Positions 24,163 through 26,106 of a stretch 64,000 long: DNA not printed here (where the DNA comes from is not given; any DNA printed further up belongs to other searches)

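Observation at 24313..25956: TssM reduced to its membrane-anchored cytoplasmic domain: no periplasmic domain and a lost Walker A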

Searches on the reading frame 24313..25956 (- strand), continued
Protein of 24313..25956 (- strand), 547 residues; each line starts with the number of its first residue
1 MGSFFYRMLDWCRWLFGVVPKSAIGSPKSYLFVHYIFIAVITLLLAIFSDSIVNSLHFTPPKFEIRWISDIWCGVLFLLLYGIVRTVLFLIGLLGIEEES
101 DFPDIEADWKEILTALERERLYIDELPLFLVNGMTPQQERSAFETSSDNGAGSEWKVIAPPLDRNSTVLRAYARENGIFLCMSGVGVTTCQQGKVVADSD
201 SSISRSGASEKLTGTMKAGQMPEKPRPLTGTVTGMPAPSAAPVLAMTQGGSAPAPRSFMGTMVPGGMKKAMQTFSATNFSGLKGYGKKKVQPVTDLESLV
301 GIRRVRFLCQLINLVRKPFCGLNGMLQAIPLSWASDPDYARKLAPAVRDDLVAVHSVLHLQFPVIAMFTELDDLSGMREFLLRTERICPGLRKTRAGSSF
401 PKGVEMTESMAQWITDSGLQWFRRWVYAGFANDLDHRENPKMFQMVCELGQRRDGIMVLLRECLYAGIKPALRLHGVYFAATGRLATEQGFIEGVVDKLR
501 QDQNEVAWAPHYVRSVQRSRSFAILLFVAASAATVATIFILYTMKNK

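Call 76: list_cluster_members(proteins=[P0079, P0081, P0084, P0088, P0090, P0100, P0119, P0150, P0200, P0221])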
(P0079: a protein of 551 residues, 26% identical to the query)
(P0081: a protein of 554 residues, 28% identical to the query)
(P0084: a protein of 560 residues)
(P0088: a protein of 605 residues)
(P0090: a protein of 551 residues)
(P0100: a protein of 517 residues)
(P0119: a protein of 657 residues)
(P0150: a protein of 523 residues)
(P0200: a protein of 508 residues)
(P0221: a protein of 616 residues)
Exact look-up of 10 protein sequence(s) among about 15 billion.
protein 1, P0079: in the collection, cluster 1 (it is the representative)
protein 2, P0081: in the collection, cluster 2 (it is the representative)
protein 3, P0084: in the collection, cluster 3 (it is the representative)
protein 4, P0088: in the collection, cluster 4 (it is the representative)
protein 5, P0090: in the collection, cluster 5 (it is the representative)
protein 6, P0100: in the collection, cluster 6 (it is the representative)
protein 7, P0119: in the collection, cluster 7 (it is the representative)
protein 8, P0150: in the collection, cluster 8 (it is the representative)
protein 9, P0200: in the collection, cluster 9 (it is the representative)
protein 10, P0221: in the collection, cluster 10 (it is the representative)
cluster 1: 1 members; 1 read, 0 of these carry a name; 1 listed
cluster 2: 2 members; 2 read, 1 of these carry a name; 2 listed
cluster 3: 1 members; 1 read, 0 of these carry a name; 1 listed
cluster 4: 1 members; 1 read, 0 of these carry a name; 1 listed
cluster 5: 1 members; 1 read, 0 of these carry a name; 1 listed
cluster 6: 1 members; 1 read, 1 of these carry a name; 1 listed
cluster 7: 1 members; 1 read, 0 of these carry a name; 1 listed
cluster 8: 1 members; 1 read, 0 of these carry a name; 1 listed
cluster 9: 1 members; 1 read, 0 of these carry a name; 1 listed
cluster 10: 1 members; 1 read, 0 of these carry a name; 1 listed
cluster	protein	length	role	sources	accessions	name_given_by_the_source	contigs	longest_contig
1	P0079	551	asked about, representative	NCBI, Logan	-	-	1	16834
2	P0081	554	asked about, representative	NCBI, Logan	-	-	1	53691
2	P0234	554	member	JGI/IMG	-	hypothetical protein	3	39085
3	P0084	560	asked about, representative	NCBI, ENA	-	-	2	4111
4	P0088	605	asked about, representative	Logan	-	-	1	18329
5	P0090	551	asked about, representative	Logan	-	-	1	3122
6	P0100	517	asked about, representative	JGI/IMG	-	hypothetical protein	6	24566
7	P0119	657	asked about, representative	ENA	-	-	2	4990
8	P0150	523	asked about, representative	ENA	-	-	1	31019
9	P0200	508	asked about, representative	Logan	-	-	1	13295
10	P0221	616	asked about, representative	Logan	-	-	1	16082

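Call 77: find_encoding_contigs(protein=P0081, flank=10000, max_places=1)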
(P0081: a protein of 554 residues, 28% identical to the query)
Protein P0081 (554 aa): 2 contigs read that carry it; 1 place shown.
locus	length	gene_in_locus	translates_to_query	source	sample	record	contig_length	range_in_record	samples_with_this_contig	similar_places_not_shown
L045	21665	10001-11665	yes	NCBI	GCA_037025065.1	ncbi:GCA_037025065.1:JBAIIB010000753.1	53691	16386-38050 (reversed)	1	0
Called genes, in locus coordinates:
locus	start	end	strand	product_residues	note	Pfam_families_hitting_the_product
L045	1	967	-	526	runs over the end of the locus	-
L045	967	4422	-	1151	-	PF23414:Beta-prop_EML_2 (weak), PF23381:Beta-prop_IFT122_1st, PF24807:WD40_CDC20-Fz (weak), PF25173:Beta-prop_WDR3_1st (weak), PF25174:Beta-prop_THOC3 (weak), PF24814:WD40_Prp19 (weak), PF25168:Beta-prop_WDR36-Utp21_2nd (weak), PF00400:WD40 (weak), +11 more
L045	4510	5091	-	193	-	PF07638:Sigma70_ECF, PF08281:Sigma70_r4_2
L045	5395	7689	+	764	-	PF00069:Pkinase, PF07714:PK_Tyr_Ser-Thr, PF03781:FGE-sulfatase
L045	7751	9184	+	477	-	PF05936:T6SS_VasE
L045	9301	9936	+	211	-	PF09850:DotU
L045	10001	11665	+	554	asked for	PF14331:IcmF-related_N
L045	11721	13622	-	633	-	PF13620:CarboxypepD_reg, PF17210:SdrD_B (weak)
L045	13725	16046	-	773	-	-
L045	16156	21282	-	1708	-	-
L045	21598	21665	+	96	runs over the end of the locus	PF05488:PAAR_motif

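Call 78: find_encoding_contigs(protein=P0150, flank=10000, max_places=1)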
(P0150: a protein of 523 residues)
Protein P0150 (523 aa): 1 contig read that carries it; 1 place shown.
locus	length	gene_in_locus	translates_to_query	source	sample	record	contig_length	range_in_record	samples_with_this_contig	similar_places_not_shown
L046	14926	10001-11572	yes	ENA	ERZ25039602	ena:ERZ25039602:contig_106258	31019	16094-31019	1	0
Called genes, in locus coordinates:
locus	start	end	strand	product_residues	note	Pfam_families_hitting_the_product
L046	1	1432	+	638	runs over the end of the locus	PF07584:BatA, PF13519:VWA_2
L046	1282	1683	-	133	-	-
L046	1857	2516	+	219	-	PF01370:Epimerase, PF16363:GDP_Man_Dehyd, PF02719:Polysacc_synt_2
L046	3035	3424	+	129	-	-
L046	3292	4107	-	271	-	-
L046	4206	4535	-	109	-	-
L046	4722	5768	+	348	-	-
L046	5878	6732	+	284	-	-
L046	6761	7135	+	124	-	-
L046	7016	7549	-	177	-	-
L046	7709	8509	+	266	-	-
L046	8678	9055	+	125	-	-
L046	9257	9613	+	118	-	-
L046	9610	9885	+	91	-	-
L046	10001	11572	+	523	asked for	PF14331:IcmF-related_N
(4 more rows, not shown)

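Call 88: search_protein_families(library=pfam, proteins=[L031:5065-6129:-, L031:6129-7445:-, L031:13095-13625:+, L031:15900-16400:+, L031:18565-19641:+, L030:3303-4352:+, L030:4356-5759:+, L030:6166-7527:-, L030:113-1798:-, L030:1848-2804:-], max_evalue=0.001)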
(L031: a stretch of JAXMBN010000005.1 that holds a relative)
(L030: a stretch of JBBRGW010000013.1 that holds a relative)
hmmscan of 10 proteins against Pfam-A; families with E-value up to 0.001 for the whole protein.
L031:5065-6129:- (354 aa): 0 families

L031:6129-7445:- (438 aa): 0 families

L031:13095-13625:+ (176 aa): 1 family
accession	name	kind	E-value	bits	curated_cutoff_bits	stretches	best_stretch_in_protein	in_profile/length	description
PF05591.17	T6SS_VipA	-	9.4e-56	188.4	24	1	13-162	2-152/155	Type VI secretion system, VipA, VC_A0107 or Hcp2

L031:15900-16400:+ (166 aa): 1 family
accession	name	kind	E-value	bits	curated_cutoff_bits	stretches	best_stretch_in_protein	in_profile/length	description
PF04965.19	GPW_gp25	-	4.9e-16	58.7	27.2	1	41-141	2-92/96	Baseplate wedge protein gp25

L031:18565-19641:+ (358 aa): 1 family
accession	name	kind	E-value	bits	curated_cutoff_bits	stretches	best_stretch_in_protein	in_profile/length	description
PF06996.16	T6SS_TssG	-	1.1e-92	311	24.6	1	18-328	2-303/304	Type VI secretion, TssG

L030:3303-4352:+ (349 aa): 2 families
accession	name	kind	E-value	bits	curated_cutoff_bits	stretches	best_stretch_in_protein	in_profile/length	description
PF04542.20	Sigma70_r2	-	2.6e-14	53.2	24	1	175-240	2-67/71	Sigma-70 region 2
PF04545.22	Sigma70_r4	-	1.2e-13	50.7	24.1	1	284-336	2-49/50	Sigma-70, region 4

L030:4356-5759:+ (467 aa): 5 families
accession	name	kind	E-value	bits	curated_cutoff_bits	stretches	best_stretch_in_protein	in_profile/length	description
PF01370.27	Epimerase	-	1e-15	58.2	20.9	1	165-388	3-238/240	NAD dependent epimerase/dehydratase family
PF08338.16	DUF1731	-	1.8e-15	56.9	27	1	416-463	1-47/47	Domain of unknown function (DUF1731)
PF01073.25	3Beta_HSD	-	6e-05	22.6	22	1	165-295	2-135/280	3-beta hydroxysteroid dehydrogenase/isomerase family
PF03364.25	Polyketide_cyc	-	0.00019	22.1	23.4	1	14-134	5-121/126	Polyketide cyclase / dehydrase and lipid transport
PF16363.11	GDP_Man_Dehyd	-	0.001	19.1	27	0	165-295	2-144/332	GDP-mannose 4,6 dehydratase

L030:6166-7527:- (453 aa): 0 families

L030:113-1798:- (561 aa): 0 families

L030:1848-2804:- (318 aa): 4 families
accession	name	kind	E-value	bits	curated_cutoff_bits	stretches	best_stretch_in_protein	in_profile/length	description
PF12728.13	HTH_17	-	6.8e-10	39.5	27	1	5-53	2-49/51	Helix-turn-helix domain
PF02310.24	B12-binding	-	4.3e-07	30.2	32.1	1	174-260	4-89/121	B12 binding domain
PF02607.22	B12-binding_2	-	1.2e-06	29.1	23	1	88-152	3-66/74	B12 binding domain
PF00376.29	MerR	-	0.00038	20.7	28.2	1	6-41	1-37/38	MerR family regulatory protein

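Call 93: search_protein_families(library=pfam, proteins=[L003:922-3654:+, L004:522-3152:+, L017:1675-4494:+, L018:641-3385:+, L022:546-2897:+, L019:14217-16715:+, L009:2565-4883:+, L016:2617-3573:+, L012:8745-12692:+], max_evalue=0.001)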
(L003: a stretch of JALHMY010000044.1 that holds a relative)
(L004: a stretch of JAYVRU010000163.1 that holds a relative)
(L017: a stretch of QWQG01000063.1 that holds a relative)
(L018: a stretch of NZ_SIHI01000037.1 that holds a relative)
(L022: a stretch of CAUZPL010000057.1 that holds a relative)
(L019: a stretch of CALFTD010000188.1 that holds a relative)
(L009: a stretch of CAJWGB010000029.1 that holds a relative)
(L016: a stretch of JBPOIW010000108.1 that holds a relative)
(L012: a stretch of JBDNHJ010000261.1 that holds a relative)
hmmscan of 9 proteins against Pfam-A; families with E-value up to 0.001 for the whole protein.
L003:922-3654:+ (910 aa): 15 families
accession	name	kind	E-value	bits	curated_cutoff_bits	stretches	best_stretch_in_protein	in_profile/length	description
PF07724.20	AAA_2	-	9.6e-57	192.1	27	1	641-808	1-165/166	AAA domain (Cdc48 subfamily)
PF17871.7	AAA_lid_9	-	1.5e-28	99.2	22.8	1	369-471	2-102/104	AAA lid domain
PF00004.35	AAA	-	4.6e-17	63.1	21.2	2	229-342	2-110/131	ATPase family associated with various cellular activities (AAA)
PF10431.15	ClpB_D2-small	-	1.5e-13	51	21.9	1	814-888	1-74/81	C-terminal, D2-small domain, of ClpB protein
PF07728.20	AAA_5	-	3.2e-13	50.3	22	1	646-765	2-123/139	AAA domain (dynein-related subfamily)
PF13191.12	AAA_16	-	4.3e-11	44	32.6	1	206-307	2-142/167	AAA ATPase domain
PF13401.12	AAA_22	-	2.5e-07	31.5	27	0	224-315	4-97/130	AAA domain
PF01637.24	ATPase_2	-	3.2e-06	27.6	33.2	0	209-246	4-41/225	ATPase domain predominantly from Archaea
PF02861.25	Clp_N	-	2.5e-05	24.8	20.7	0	27-75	4-52/53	Clp amino terminal domain, pathogenicity island component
PF00158.32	Sigma54_activat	-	3.2e-05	24.1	20.2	0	646-768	25-147/168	Sigma-54 interaction domain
PF13481.12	AAA_25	-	0.00011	22.4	27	0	222-324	30-134/195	AAA domain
PF05621.17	TniB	-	0.00011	22.2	22.4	0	215-365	25-185/189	Bacterial TniB protein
PF05729.18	NACHT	-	0.00013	22.3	26.7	0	229-256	4-31/167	NACHT domain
PF12775.13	AAA_7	-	0.00021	21.3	25.8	0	646-692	36-82/181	P-loop containing dynein motor region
PF20720.3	nSTAND3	-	0.00031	20.9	27.2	0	213-251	7-43/155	Novel STAND NTPase 3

L004:522-3152:+ (876 aa): 5 families
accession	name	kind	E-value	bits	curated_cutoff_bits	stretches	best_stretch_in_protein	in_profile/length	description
PF00488.27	MutS_V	-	4.6e-86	288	30.2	1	622-809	1-188/188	MutS domain V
PF05192.23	MutS_III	-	7.2e-56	190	34.1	1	270-560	1-193/194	MutS domain III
PF01624.25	MutS_I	-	5.6e-42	143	20.6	1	6-116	2-112/113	MutS domain I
PF05190.23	MutS_IV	-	1.1e-32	112.6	22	1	430-521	1-92/92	MutS family domain IV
PF05188.22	MutS_II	-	6.9e-30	104.6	25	1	125-253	1-132/133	MutS domain II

L017:1675-4494:+ (939 aa): 16 families
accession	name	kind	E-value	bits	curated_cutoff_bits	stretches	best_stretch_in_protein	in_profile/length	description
PF07724.20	AAA_2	-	4.2e-56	190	27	1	669-836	1-165/166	AAA domain (Cdc48 subfamily)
PF17871.7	AAA_lid_9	-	3.1e-27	95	22.8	1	391-486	1-94/104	AAA lid domain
PF00004.35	AAA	-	6.9e-17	62.6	21.2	2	252-365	2-110/131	ATPase family associated with various cellular activities (AAA)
PF07728.20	AAA_5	-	3.1e-12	47.1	22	1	674-794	2-124/139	AAA domain (dynein-related subfamily)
PF10431.15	ClpB_D2-small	-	7e-12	45.7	21.9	1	842-914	1-72/81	C-terminal, D2-small domain, of ClpB protein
PF13191.12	AAA_16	-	1.1e-11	45.9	32.6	1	229-275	2-51/167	AAA ATPase domain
PF13401.12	AAA_22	-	1.3e-06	29.1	27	0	247-338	4-97/130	AAA domain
PF00158.32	Sigma54_activat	-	2e-05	24.8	20.2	0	674-797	25-148/168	Sigma-54 interaction domain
PF01637.24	ATPase_2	-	2.9e-05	24.4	33.2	0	231-269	3-41/225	ATPase domain predominantly from Archaea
PF05621.17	TniB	-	0.00012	22.1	22.4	0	310-388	109-185/189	Bacterial TniB protein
PF05729.18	NACHT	-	0.00013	22.2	26.7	0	252-278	4-30/167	NACHT domain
PF13481.12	AAA_25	-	0.00019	21.5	27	0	250-325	35-108/195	AAA domain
PF05402.18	PqqD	-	0.00021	22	23.4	0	134-182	17-65/67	Coenzyme PQQ synthesis protein D (PqqD)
PF02861.25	Clp_N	-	0.00035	21.1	20.7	0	48-96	4-52/53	Clp amino terminal domain, pathogenicity island component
PF12775.13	AAA_7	-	0.00042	20.3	25.8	0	246-281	31-66/181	P-loop containing dynein motor region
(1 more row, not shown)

L018:641-3385:+ (914 aa): 7 families
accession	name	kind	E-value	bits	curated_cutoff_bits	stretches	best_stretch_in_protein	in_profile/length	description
PF01435.24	Peptidase_M48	-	1.6e-14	54.6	20.3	1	372-517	38-185/186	Peptidase family M48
PF14559.12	TPR_19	-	2.2e-08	34.7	25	0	738-793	2-57/68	Tetratricopeptide repeat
PF05569.17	Peptidase_M56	-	4.1e-08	33.2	31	1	330-416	130-212/296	BlaR1 peptidase M56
PF09613.16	HrpB1_HrpK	-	3.5e-05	23.9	29.3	0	719-775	37-93/126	Bacterial type III secretion protein (HrpB1_HrpK)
PF13428.12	TPR_14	-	7.3e-05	23.5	23.5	0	127-164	4-40/44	Tetratricopeptide repeat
PF25058.1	ARM_TT21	-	0.00019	21.8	27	0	711-771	75-138/155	Tetratricopeptide repeat protein 21 ARM repeat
PF13176.12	TPR_7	-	0.00036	20.8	27.9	0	736-760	8-31/36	Tetratricopeptide repeat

L022:546-2897:+ (783 aa): 0 families

L019:14217-16715:+ (832 aa): 2 families
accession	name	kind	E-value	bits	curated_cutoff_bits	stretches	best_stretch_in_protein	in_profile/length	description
PF01935.23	DUF87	-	8.7e-07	29.7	23.2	1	40-89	17-68/220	Helicase HerA, central domain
PF05872.18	HerA_C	-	2e-05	23.9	22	0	39-86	15-62/502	Helicase HerA-like C-terminal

L009:2565-4883:+ (772 aa): 1 family
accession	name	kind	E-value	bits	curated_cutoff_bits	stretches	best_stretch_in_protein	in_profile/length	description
PF02321.23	OEP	-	1e-26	94.4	22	2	407-603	2-181/187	Outer membrane efflux protein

L016:2617-3573:+ (318 aa): 0 families

L012:8745-12692:+ (1315 aa): 6 families
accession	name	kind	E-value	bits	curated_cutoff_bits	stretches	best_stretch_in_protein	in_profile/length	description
PF07631.16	PSD4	-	2.4e-40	138.4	23.3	1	1050-1176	2-128/128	Protein of unknown function (DUF1592)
PF07626.16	PSD3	-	1.5e-23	83.5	23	1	113-176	2-64/65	Protein of unknown function (DUF1587)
PF07637.16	PSD5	-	1.2e-13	51.7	34.2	1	982-1035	6-59/62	Protein of unknown function (DUF1595)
PF07586.16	HXXSHH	-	1e-11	45.5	30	1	1238-1310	32-106/307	Protein of unknown function (DUF1552)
PF07627.16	PSCyt3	-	3.5e-10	40.5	27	1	1195-1252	1-59/98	Protein of unknown function (DUF1588)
PF07635.16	PSCyt1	-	1.8e-07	32.1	22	1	24-75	1-59/59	Planctomycete cytochrome C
